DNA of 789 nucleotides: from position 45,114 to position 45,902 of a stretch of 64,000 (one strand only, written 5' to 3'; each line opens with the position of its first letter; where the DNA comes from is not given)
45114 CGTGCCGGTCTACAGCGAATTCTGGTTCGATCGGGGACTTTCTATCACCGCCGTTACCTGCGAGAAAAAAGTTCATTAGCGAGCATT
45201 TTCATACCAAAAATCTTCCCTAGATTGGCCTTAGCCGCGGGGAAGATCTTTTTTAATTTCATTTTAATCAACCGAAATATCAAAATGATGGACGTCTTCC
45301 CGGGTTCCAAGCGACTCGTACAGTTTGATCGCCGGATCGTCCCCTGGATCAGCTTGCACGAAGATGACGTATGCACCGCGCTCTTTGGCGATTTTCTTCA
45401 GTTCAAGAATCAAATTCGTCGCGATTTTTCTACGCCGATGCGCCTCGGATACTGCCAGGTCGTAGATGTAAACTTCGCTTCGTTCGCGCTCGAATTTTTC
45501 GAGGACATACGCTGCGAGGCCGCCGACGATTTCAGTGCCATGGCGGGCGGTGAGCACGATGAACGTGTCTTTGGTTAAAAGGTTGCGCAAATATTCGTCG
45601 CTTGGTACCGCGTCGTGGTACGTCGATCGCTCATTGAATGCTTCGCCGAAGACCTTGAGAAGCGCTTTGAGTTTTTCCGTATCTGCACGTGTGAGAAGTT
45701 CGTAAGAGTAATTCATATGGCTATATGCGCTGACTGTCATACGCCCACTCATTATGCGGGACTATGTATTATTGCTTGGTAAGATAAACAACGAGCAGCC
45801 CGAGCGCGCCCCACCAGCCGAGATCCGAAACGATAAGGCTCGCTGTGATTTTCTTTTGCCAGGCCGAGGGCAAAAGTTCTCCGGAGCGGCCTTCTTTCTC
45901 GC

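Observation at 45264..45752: Chromosomal AAC(3)-I-like aminoglycoside acetyltransferase homolog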

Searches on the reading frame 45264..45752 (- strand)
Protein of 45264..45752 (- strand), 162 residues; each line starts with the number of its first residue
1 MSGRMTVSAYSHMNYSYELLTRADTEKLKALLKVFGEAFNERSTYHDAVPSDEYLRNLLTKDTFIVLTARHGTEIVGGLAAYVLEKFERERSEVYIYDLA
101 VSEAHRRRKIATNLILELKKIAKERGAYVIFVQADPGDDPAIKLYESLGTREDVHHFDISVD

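Call 3: search_protein_families(library=ncbifam, proteins=[window:45264-45752:-], max_evalue=0.01)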
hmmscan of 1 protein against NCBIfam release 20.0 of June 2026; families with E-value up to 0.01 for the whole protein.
window:45264-45752:- (162 aa): 11 families
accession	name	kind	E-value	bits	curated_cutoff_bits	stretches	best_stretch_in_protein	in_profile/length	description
NF033083.0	AAC_3_I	equivalog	6.2e-65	217.8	200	1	19-161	3-145/145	AAC(3)-I family aminoglycoside N-acetyltransferase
NF002959.0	PRK03624.1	equivalog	2e-08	34.1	124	1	56-152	41-131/147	GNAT family acetyltransferase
TIGR01575.1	rimI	equivalog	2.3e-08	34.3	86.4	1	42-152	10-114/132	ribosomal protein S18-alanine N-acetyltransferase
NF049894.1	CG3035_N_ac_Glu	equivalog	1.1e-06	28.1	280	1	99-155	238-294/300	N-acetylglutamate synthase, CG3035 family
TIGR03827.1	GNAT_ablB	equivalog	3.7e-06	26.6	205.1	1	12-132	113-222/266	putative beta-lysine N-acetyltransferase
NF000487.1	stat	exception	0.0019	17.7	420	1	77-149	88-160/189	streptothricin N-acetyltransferase STAT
NF041716.1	HxA_phane_GNAT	equivalog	0.0029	17.5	250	1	74-152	63-142/152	cyclophane-containing RiPP N-acetyltransferase HaaN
TIGR02406.1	ectoine_EctA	equivalog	0.0042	17.1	120.6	1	62-155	39-128/157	diaminobutyrate acetyltransferase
NF007025.1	PRK09491.1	equivalog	0.0067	16.4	173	1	93-152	62-121/145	ribosomal protein S18-alanine N-acetyltransferase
NF000165.3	AAC_6p_Entco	exception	0.0067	16.3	300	1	55-138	37-115/178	aminoglycoside N-acetyltransferase AAC(6')-Ii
NF040503.1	resist_ArsN1a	equivalog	0.0085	15.8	170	0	23-152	4-135/159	arsinothricin resistance N-acetyltransferase ArsN1 family A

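Call 4: search_protein_families(library=pfam, proteins=[window:45264-45752:-], max_evalue=0.01)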
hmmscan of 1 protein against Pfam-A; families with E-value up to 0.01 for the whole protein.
window:45264-45752:- (162 aa): 8 families
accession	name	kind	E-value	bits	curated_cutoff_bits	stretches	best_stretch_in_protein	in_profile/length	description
PF00583.31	Acetyltransf_1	-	1.9e-17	64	20.7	1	51-149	22-115/116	Acetyltransferase (GNAT) family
PF13508.13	Acetyltransf_7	-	1.5e-09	38.5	27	1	66-149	5-81/84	Acetyltransferase (GNAT) domain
PF13673.13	Acetyltransf_10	-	3.2e-07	30.8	23.6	1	45-151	13-108/128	Acetyltransferase (GNAT) domain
PF08445.16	FR47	-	2.4e-06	27.9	22.1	1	94-153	22-80/86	FR47-like protein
PF13527.13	Acetyltransf_9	-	2.8e-05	24.5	25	1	23-134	5-113/127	Acetyltransferase (GNAT) domain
PF13480.13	Acetyltransf_6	-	0.0018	18.9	22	1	20-127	23-129/143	Acetyltransferase (GNAT) domain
PF24553.2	Rv0428c_C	-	0.0036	17.4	27.2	1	94-153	160-218/224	Probable histone acetyltransferase Rv0428c C-terminal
PF17013.11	Acetyltransf_15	-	0.0065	16.3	35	0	44-118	64-97/210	Putative acetyl-transferase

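Call 5: search_solved_structures(query=window:45264-45752:-, show_alignments=3)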
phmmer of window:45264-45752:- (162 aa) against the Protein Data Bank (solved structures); distinct sequences matched with E-value up to 0.001: 10.
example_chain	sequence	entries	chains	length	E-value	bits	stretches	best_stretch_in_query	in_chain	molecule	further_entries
4yfj_A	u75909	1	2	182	1.7e-45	158.1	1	26-160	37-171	Aminoglycoside 3'-N-acetyltransferase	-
5hmn_A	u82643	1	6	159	2.7e-44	154.2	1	23-161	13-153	AAC3-I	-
6bvc_A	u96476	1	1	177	1.1e-40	142.5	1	26-160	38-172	Aminoglycoside-(3)-N-acetyltransferase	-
9mgs_A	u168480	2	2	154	2.7e-40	141.2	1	26-160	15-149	Aminoglycoside acetyltransferase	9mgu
1bo4_A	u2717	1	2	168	4.4e-38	134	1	26-156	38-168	PROTEIN (SERRATIA MARCESCENS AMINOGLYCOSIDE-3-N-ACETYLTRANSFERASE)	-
5f46_A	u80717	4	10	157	1.8e-19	73.6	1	18-157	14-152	aminoglycoside acetyltransferase meta-AAC0020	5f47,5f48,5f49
5u08_A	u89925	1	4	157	2.6e-18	69.8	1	18-157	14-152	aminoglycoside acetyltransferase meta-AAC0020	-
2eui_A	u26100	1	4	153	7.6e-05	26.2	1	91-155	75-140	Probable acetyltransferase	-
4j3g_A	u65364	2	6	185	0.00016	25.1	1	16-152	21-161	GCN5-related N-acetyltransferase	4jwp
1vkc_A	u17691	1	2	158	0.00044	23.7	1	70-151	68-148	putative acetyl transferase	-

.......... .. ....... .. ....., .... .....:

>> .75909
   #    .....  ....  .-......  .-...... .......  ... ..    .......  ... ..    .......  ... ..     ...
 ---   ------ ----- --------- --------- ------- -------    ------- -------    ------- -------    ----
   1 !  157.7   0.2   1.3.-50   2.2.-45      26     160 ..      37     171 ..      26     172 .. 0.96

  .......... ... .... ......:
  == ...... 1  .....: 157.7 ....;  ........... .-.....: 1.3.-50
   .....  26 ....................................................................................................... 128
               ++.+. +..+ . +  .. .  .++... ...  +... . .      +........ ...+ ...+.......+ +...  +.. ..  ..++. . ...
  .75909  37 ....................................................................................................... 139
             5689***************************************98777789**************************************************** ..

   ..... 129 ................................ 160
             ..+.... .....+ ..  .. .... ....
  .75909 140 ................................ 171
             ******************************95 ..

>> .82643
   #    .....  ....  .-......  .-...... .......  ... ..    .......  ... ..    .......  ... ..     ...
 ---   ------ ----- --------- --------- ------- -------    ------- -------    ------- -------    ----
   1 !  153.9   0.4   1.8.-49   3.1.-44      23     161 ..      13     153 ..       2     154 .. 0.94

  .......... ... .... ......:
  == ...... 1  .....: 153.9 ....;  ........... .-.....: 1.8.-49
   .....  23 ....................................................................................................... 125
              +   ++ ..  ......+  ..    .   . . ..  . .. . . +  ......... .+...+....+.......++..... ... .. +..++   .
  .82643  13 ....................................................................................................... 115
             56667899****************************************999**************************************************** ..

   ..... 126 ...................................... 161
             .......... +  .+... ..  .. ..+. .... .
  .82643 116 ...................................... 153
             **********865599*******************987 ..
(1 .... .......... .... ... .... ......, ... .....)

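Call 9: find_homologous_proteins(query=window:45264-45752:-)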
Query window:45264-45752:- (162 aa): 7983 proteins with E <= 0.001 among 8000 candidates; the best 120 are listed.
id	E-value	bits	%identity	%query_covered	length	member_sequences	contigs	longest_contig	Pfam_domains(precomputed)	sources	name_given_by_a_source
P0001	1.7e-96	338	100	98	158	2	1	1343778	PF13673.14,PF13508.14,PF08445.17,PF00583.32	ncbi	-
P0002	5.4e-76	272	83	92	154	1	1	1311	PF13673.14,PF13508.14,PF08445.17,PF13527.14,PF00583.32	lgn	-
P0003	6.4e-61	223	72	93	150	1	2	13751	PF13673.14,PF13508.14,PF08445.17,PF13527.14,PF00583.32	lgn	-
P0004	1.7e-60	221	73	91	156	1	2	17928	PF13673.14,PF13508.14,PF24553.3,PF08445.17,PF00583.32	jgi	jgi:aminoglycoside 3-N-acetyltransferase I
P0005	1.9e-60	221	69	93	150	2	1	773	PF13673.14,PF13508.14,PF08445.17,PF13527.14,PF00583.32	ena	-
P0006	2.4e-60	221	70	92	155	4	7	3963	PF13673.14,PF13508.14,PF08445.17,PF00583.32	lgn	-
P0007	3.2e-60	221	69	93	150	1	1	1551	PF13673.14,PF13508.14,PF08445.17,PF00583.32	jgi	jgi:aminoglycoside 3-N-acetyltransferase I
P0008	1.3e-59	219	71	93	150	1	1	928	PF13673.14,PF13508.14,PF08445.17,PF13527.14,PF00583.32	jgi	jgi:aminoglycoside 3-N-acetyltransferase I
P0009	1.7e-59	218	68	93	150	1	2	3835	PF13673.14,PF13508.14,PF08445.17,PF00583.32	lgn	-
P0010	2.9e-59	217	69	93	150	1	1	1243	PF13673.14,PF13508.14,PF08445.17,PF13527.14,PF00583.32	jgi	jgi:aminoglycoside 3-N-acetyltransferase I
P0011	3.3e-59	217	70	93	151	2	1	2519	PF13673.14,PF13508.14,PF08445.17,PF13527.14,PF00583.32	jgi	jgi:aminoglycoside 3-N-acetyltransferase I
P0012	3.7e-59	217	71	91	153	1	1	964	PF13673.14,PF13508.14,PF08445.17,PF00583.32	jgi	jgi:aminoglycoside 3-N-acetyltransferase I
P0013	4.8e-59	217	68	93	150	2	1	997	PF13508.14,PF08445.17,PF13527.14,PF00583.32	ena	-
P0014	4.8e-59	217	69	93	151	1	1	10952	PF13673.14,PF13508.14,PF08445.17,PF13527.14,PF00583.32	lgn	-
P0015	4.8e-59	217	71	93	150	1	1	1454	PF13673.14,PF13508.14,PF08445.17,PF13527.14,PF00583.32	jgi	jgi:aminoglycoside 3-N-acetyltransferase I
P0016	5.3e-59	217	70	92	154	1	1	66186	PF13673.14,PF13508.14,PF08445.17,PF13527.14,PF00583.32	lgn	-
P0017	9.1e-59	216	67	93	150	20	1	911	PF13508.14,PF08445.17,PF13527.14,PF00583.32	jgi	jgi:ribosomal protein S18 acetylase RimI-like enzyme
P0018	1.1e-58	216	70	93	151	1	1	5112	PF13673.14,PF13508.14,PF08445.17,PF13527.14,PF00583.32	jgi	jgi:aminoglycoside 3-N-acetyltransferase I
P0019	1.9e-58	215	68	93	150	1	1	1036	PF13673.14,PF13508.14,PF08445.17,PF00583.32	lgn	-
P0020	2.1e-58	215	67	93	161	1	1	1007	PF13673.14,PF13508.14,PF08445.17,PF13527.14,PF00583.32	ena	-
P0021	2.1e-58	215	68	92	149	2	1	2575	PF13673.14,PF13508.14,PF08445.17,PF13527.14,PF00583.32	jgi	jgi:aminoglycoside 3-N-acetyltransferase I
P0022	2.5e-58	214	67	93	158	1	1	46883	PF13673.14,PF13508.14,PF24553.3,PF08445.17,PF13527.14,PF00583.32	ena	-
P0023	2.6e-58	214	71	93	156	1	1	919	PF13673.14,PF13508.14,PF08445.17,PF00583.32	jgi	jgi:aminoglycoside 3-N-acetyltransferase I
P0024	2.6e-58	214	70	92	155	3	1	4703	PF13673.14,PF13508.14,PF08445.17,PF13527.14,PF00583.32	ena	-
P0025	2.6e-58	214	68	93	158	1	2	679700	PF13673.14,PF13508.14,PF24553.3,PF08445.17,PF13527.14,PF00583.32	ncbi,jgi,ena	jgi:aminoglycoside 3-N-acetyltransferase I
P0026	3.1e-58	214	70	93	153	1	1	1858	PF13673.14,PF13508.14,PF08445.17,PF00583.32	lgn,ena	-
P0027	3.6e-58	214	70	93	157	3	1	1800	PF13673.14,PF13508.14,PF08445.17,PF13527.14,PF00583.32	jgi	jgi:aminoglycoside 3-N-acetyltransferase I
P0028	3.7e-58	214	68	93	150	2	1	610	PF13508.14,PF08445.17,PF00583.32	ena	-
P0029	3.7e-58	214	69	93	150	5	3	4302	PF13673.14,PF13508.14,PF08445.17,PF13527.14,PF00583.32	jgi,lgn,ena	jgi:aminoglycoside 3-N-acetyltransferase I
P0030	3.9e-58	214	67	93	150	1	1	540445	PF13673.14,PF13508.14,PF08445.17,PF13527.14,PF00583.32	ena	-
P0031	4.2e-58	214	70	92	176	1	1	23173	PF13508.14,PF00583.32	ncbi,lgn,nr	ncbi:MAG: AAC(3)-I family aminoglycoside N-acetyltransferase [bacterium]|nr:AAC(3)-I family aminogly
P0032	4.3e-58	214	68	93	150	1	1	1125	PF13673.14,PF13508.14,PF08445.17,PF13527.14,PF00583.32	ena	-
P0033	4.8e-58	213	69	93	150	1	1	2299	PF13673.14,PF13508.14,PF24553.3,PF08445.17,PF13527.14,PF00583.32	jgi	jgi:aminoglycoside 3-N-acetyltransferase I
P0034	5.3e-58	213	68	93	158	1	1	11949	PF13673.14,PF13508.14,PF08445.17,PF13527.14,PF00583.32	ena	-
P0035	5.9e-58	213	69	92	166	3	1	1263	PF13673.14,PF13508.14,PF08445.17,PF00583.32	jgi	jgi:aminoglycoside 3-N-acetyltransferase I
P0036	6.6e-58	213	65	93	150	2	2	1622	PF13508.14,PF08445.17,PF13527.14,PF00583.32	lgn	-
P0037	7.2e-58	213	70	91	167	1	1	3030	PF13508.14,PF08445.17,PF00583.32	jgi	jgi:aminoglycoside 3-N-acetyltransferase I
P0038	7.4e-58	213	68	93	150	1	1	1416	PF13508.14,PF08445.17,PF00583.32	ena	-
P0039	7.6e-58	213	69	93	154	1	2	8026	PF13673.14,PF13508.14,PF24553.3,PF08445.17,PF13527.14,PF00583.32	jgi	jgi:aminoglycoside 3-N-acetyltransferase I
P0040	7.7e-58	213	67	93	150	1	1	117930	PF13673.14,PF13508.14,PF08445.17,PF13527.14,PF00583.32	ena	-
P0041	1.0e-57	212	69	91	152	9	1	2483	PF13673.14,PF13508.14,PF08445.17,PF13527.14,PF00583.32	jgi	jgi:aminoglycoside 3-N-acetyltransferase I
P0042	1.0e-57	212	67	91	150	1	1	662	PF13673.14,PF13508.14,PF08445.17,PF13527.14,PF00583.32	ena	-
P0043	1.1e-57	212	67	92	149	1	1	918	PF13673.14,PF13508.14,PF08445.17,PF00583.32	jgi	jgi:aminoglycoside 3-N-acetyltransferase I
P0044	1.1e-57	212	68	93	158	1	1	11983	PF13673.14,PF13508.14,PF24553.3,PF08445.17,PF13527.14,PF00583.32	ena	-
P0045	1.1e-57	212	68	91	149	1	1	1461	PF13508.14,PF08445.17,PF00583.32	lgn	-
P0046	1.3e-57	212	69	93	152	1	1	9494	PF13673.14,PF13508.14,PF08445.17,PF13527.14,PF00583.32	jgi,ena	jgi:aminoglycoside 3-N-acetyltransferase I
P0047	1.3e-57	212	67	93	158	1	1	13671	PF13673.14,PF13508.14,PF24553.3,PF08445.17,PF13527.14,PF00583.32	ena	-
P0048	1.4e-57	212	68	91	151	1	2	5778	PF13508.14,PF08445.17,PF00583.32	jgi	jgi:aminoglycoside 3-N-acetyltransferase I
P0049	1.6e-57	212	69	93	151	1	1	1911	PF13673.14,PF13508.14,PF08445.17,PF13527.14,PF00583.32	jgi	jgi:aminoglycoside 3-N-acetyltransferase I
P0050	1.6e-57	212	70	92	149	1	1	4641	PF13673.14,PF13508.14,PF08445.17,PF13527.14,PF00583.32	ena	-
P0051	1.6e-57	212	70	93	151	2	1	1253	PF13673.14,PF13508.14,PF08445.17,PF00583.32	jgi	jgi:aminoglycoside 3-N-acetyltransferase I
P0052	1.8e-57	212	70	93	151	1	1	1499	PF13673.14,PF13508.14,PF08445.17,PF13527.14,PF00583.32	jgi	jgi:aminoglycoside 3-N-acetyltransferase I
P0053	1.8e-57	212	70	91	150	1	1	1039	PF13508.14,PF08445.17,PF13527.14,PF00583.32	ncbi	-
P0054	2.0e-57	211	70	92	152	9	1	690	PF13508.14,PF08445.17,PF00583.32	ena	-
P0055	2.1e-57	211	65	93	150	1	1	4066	PF13673.14,PF13508.14,PF08445.17,PF13527.14,PF00583.32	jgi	jgi:aminoglycoside 3-N-acetyltransferase I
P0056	2.6e-57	211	66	92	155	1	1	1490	PF13673.14,PF13508.14,PF08445.17,PF13527.14,PF00583.32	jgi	jgi:aminoglycoside 3-N-acetyltransferase I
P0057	2.8e-57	211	66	92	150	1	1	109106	PF13673.14,PF13508.14,PF08445.17,PF00583.32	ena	-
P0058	3.2e-57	211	69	92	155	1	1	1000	PF13673.14,PF13508.14,PF08445.17,PF13527.14,PF00583.32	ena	-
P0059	3.3e-57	211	67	92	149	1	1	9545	PF13673.14,PF13508.14,PF08445.17,PF00583.32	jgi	jgi:aminoglycoside 3-N-acetyltransferase I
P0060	3.5e-57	211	68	92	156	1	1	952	PF13673.14,PF13508.14,PF08445.17,PF13527.14,PF00583.32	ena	-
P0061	3.7e-57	211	69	92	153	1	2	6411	PF13673.14,PF13508.14,PF08445.17,PF13527.14,PF00583.32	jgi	jgi:aminoglycoside 3-N-acetyltransferase I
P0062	4.1e-57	210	67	93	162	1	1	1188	PF13508.14,PF13527.14,PF00583.32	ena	-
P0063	4.2e-57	210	70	91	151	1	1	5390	PF13508.14,PF08445.17,PF00583.32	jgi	jgi:aminoglycoside 3-N-acetyltransferase I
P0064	4.3e-57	210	68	92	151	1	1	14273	PF13673.14,PF13508.14,PF08445.17,PF13527.14,PF00583.32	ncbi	-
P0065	4.5e-57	210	67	93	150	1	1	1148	PF13673.14,PF13508.14,PF08445.17,PF13527.14,PF00583.32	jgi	jgi:aminoglycoside 3-N-acetyltransferase I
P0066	5.0e-57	210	68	93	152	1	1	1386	PF13673.14,PF13508.14,PF08445.17,PF13527.14,PF00583.32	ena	-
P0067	5.0e-57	210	71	93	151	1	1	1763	PF13673.14,PF13508.14,PF08445.17,PF13527.14,PF00583.32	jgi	jgi:aminoglycoside 3-N-acetyltransferase I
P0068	5.2e-57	210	67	93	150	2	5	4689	PF13508.14,PF13527.14,PF00583.32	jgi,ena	-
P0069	5.4e-57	210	63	98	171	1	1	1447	PF13673.14,PF13508.14,PF08445.17,PF00583.32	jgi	jgi:aminoglycoside 3-N-acetyltransferase I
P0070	5.5e-57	210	62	100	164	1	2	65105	PF13673.14,PF13508.14,PF08445.17,PF13527.14,PF00583.32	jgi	jgi:aminoglycoside 3-N-acetyltransferase I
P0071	5.7e-57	210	66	93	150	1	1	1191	PF13673.14,PF13508.14,PF08445.17,PF13527.14,PF00583.32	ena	-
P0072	6.2e-57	210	69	93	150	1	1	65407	PF13673.14,PF13508.14,PF08445.17,PF13527.14,PF00583.32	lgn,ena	-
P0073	6.2e-57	210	69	93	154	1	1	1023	PF13673.14,PF13508.14,PF08445.17,PF00583.32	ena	-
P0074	7.3e-57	210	66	92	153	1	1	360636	PF13673.14,PF13508.14,PF08445.17,PF13527.14,PF00583.32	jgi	jgi:aminoglycoside 3-N-acetyltransferase I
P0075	7.8e-57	210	67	93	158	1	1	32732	PF13673.14,PF13508.14,PF08445.17,PF13527.14,PF00583.32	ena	-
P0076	7.9e-57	210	70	91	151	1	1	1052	PF13508.14,PF08445.17,PF00583.32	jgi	jgi:aminoglycoside 3-N-acetyltransferase I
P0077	8.8e-57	209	69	93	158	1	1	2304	PF13673.14,PF13508.14,PF08445.17,PF13527.14,PF00583.32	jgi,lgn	jgi:aminoglycoside 3-N-acetyltransferase I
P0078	8.8e-57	209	67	93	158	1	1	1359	PF13673.14,PF13508.14,PF08445.17,PF13527.14,PF00583.32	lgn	-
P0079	9.4e-57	209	68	93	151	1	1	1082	PF13673.14,PF13508.14,PF08445.17,PF13527.14,PF00583.32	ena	-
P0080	9.6e-57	209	67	93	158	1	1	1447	PF13673.14,PF13508.14,PF08445.17,PF13527.14,PF00583.32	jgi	jgi:aminoglycoside 3-N-acetyltransferase I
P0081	1.0e-56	209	68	92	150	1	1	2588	PF13673.14,PF13508.14,PF08445.17,PF00583.32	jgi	jgi:aminoglycoside 3-N-acetyltransferase I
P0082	1.0e-56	209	67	93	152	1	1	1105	PF13673.14,PF13508.14,PF08445.17,PF13527.14,PF00583.32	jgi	jgi:aminoglycoside 3-N-acetyltransferase I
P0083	1.1e-56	209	65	93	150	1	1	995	PF13508.14,PF08445.17,PF00583.32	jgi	-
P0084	1.2e-56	209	67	93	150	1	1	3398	PF13673.14,PF13508.14,PF08445.17,PF13527.14,PF00583.32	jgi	jgi:aminoglycoside 3-N-acetyltransferase I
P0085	1.2e-56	209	68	91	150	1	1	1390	PF13673.14,PF13508.14,PF08445.17,PF00583.32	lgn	-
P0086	1.3e-56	209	67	93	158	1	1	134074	PF13673.14,PF13508.14,PF08445.17,PF13527.14,PF00583.32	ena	-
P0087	1.3e-56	209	67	93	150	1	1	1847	PF13673.14,PF13508.14,PF08445.17,PF13527.14,PF00583.32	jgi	jgi:aminoglycoside 3-N-acetyltransferase I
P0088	1.3e-56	209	70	92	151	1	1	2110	PF13508.14,PF08445.17,PF13527.14,PF00583.32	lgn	-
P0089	1.4e-56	209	68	92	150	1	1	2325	PF13673.14,PF13508.14,PF08445.17,PF00583.32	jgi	jgi:aminoglycoside 3-N-acetyltransferase I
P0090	1.4e-56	209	67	93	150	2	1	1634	PF13673.14,PF13508.14,PF08445.17,PF13527.14,PF00583.32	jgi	jgi:aminoglycoside 3-N-acetyltransferase I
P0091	1.5e-56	209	66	93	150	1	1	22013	PF13673.14,PF13508.14,PF08445.17,PF13527.14,PF00583.32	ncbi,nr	ncbi:AAC(3)-I family aminoglycoside N-acetyltransferase [Candidatus Parcubacteria bacterium]|nr:AAC(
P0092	1.5e-56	209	68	93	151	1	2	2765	PF13673.14,PF13508.14,PF08445.17,PF13527.14,PF00583.32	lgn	-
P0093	1.5e-56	209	70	91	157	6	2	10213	PF13673.14,PF13508.14,PF08445.17,PF13527.14,PF00583.32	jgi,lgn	jgi:aminoglycoside 3-N-acetyltransferase I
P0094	1.6e-56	209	65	93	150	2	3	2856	PF13673.14,PF13508.14,PF08445.17,PF13527.14,PF00583.32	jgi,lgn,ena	jgi:ribosomal protein S18 acetylase RimI-like enzyme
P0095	1.6e-56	209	68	93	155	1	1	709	PF13673.14,PF13508.14,PF08445.17,PF13527.14,PF00583.32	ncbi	-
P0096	1.7e-56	208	69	88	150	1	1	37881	PF13673.14,PF13508.14,PF13527.14,PF00583.32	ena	-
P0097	1.7e-56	208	65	93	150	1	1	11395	PF13673.14,PF13508.14,PF13527.14,PF00583.32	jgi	jgi:ribosomal protein S18 acetylase RimI-like enzyme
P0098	1.7e-56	208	69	92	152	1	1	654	PF13673.14,PF13508.14,PF08445.17,PF13527.14,PF00583.32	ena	-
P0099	1.7e-56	208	67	91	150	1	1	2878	PF13673.14,PF13508.14,PF08445.17,PF00583.32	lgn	-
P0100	1.7e-56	208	68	92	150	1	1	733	PF13673.14,PF13508.14,PF24553.3,PF08445.17,PF13527.14,PF00583.32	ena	-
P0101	1.8e-56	208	69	88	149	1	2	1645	PF13508.14,PF08445.17,PF00583.32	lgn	-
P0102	1.8e-56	208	68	93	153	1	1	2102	PF13673.14,PF13508.14,PF08445.17,PF00583.32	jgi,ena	-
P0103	1.9e-56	208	68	93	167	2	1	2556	PF13673.14,PF13508.14,PF08445.17,PF00583.32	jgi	jgi:aminoglycoside 3-N-acetyltransferase I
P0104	1.9e-56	208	68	92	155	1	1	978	PF13508.14,PF08445.17,PF00583.32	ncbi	-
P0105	2.1e-56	208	66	96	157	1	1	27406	PF13673.14,PF13508.14,PF08445.17,PF00583.32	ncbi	-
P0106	2.3e-56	208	66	93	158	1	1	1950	PF13673.14,PF13508.14,PF08445.17,PF13527.14,PF00583.32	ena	-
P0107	2.5e-56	208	70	93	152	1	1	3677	PF13673.14,PF13508.14,PF08445.17,PF00583.32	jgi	jgi:aminoglycoside 3-N-acetyltransferase I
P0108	2.5e-56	208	66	93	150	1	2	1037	PF13673.14,PF13508.14,PF08445.17,PF00583.32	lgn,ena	-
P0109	2.7e-56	208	65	93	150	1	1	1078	PF13673.14,PF13508.14,PF08445.17,PF13527.14,PF00583.32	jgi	jgi:aminoglycoside 3-N-acetyltransferase I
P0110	2.7e-56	208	67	93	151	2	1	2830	PF13508.14,PF00583.32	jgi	-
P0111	2.7e-56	208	66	92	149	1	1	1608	PF13673.14,PF13508.14,PF08445.17,PF00583.32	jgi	jgi:aminoglycoside 3-N-acetyltransferase I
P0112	2.7e-56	208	68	92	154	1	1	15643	PF13673.14,PF13508.14,PF08445.17,PF00583.32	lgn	-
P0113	2.8e-56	208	69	93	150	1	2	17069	PF13673.14,PF13508.14,PF08445.17,PF13527.14,PF00583.32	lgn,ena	-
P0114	2.9e-56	208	69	91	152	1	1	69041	PF13508.14,PF08445.17,PF00583.32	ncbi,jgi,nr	ncbi:MAG TPA: AAC(3)-I family aminoglycoside N-acetyltransferase [Polyangia bacterium]|jgi:aminoglyc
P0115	3.0e-56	208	66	93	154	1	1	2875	PF13673.14,PF13508.14,PF08445.17,PF13527.14,PF00583.32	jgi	jgi:aminoglycoside 3-N-acetyltransferase I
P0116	3.0e-56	208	65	93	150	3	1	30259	PF13673.14,PF13508.14,PF08445.17,PF13527.14,PF00583.32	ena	-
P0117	3.4e-56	207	68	88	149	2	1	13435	PF13508.14,PF00583.32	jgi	jgi:aminoglycoside 3-N-acetyltransferase I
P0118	3.6e-56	207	65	92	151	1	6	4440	PF13673.14,PF13508.14,PF08445.17,PF13527.14,PF00583.32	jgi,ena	jgi:aminoglycoside 3-N-acetyltransferase I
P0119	4.3e-56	207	67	88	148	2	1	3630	PF13508.14,PF08445.17,PF00583.32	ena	-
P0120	4.4e-56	207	67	88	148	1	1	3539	PF13673.14,PF13508.14,PF08445.17,PF13527.14,PF00583.32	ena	-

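Call 11: find_encoding_contigs(protein=P0001, flank=10000, max_places=4)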
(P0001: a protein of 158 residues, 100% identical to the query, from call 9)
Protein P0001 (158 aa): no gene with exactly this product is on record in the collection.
